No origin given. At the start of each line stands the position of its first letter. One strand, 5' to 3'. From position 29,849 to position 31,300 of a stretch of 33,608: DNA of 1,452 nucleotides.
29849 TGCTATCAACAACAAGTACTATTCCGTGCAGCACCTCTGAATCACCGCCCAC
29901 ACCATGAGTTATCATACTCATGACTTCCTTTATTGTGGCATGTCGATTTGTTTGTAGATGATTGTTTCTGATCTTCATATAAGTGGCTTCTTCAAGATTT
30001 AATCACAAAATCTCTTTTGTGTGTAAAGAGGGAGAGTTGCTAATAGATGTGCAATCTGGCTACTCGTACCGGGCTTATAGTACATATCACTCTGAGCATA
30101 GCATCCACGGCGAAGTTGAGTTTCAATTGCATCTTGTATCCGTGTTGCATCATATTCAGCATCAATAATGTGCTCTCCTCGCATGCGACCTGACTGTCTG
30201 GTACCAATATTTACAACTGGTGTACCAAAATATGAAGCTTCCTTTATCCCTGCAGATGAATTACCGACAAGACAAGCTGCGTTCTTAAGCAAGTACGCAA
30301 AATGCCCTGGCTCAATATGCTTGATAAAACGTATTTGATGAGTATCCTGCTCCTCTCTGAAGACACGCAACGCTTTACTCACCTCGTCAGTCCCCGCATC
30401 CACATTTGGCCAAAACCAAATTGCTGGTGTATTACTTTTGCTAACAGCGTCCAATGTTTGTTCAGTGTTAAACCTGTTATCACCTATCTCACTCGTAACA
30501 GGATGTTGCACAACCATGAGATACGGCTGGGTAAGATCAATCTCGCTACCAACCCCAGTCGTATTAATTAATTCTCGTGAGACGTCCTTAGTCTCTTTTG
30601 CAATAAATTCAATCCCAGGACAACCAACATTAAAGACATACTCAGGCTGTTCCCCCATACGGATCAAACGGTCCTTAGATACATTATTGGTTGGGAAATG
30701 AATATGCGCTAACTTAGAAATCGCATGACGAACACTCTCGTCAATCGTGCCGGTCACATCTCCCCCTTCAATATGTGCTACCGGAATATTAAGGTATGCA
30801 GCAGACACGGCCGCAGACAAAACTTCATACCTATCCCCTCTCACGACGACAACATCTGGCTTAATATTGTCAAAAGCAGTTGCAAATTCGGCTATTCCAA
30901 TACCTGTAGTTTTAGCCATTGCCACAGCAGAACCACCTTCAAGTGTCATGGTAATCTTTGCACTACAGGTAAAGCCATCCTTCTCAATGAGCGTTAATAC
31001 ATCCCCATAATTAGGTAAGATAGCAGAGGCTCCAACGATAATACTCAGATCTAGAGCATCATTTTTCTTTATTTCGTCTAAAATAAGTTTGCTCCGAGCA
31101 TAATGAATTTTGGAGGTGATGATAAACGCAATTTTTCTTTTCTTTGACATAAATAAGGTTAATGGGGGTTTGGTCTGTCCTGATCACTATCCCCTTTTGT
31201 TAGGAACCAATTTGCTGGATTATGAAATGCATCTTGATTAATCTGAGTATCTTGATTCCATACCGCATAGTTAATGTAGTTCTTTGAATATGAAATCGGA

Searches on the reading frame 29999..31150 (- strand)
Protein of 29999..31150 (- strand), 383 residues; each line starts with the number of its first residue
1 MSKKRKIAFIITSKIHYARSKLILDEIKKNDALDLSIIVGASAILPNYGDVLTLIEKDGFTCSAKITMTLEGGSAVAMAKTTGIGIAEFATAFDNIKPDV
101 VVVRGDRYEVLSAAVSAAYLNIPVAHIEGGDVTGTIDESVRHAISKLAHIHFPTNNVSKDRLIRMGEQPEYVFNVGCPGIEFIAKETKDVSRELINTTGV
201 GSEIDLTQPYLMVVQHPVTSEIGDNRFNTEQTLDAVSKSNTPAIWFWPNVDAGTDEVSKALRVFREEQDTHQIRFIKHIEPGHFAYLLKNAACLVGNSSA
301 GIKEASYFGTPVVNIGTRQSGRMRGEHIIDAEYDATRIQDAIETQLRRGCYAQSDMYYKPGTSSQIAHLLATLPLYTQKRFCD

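Call 6: search_protein_families(library=pfam, proteins=[window:29999-31150:-], max_evalue=0.01)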
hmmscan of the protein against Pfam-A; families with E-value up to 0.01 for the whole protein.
window:29999-31150:- (383 aa): 1 family
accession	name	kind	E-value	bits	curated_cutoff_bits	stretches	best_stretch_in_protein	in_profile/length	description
PF02350.25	Epimerase_2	-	1e-71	242.1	30.6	1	26-370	2-346/347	UDP-N-acetylglucosamine 2-epimerase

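Call 7: search_protein_families(library=ncbifam, proteins=[window:29999-31150:-], max_evalue=0.001)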
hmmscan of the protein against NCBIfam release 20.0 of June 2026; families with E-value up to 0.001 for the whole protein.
window:29999-31150:- (383 aa): 2 families
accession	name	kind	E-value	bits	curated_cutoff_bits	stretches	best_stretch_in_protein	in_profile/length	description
TIGR03568.1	NeuC_NnaA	equivalog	1.4e-113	379.5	235.9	1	5-370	1-365/365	UDP-N-acetylglucosamine 2-epimerase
TIGR00236.1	wecB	equivalog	4e-18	65.7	210.15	1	23-315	19-300/366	non-hydrolyzing UDP-N-acetylglucosamine 2-epimerase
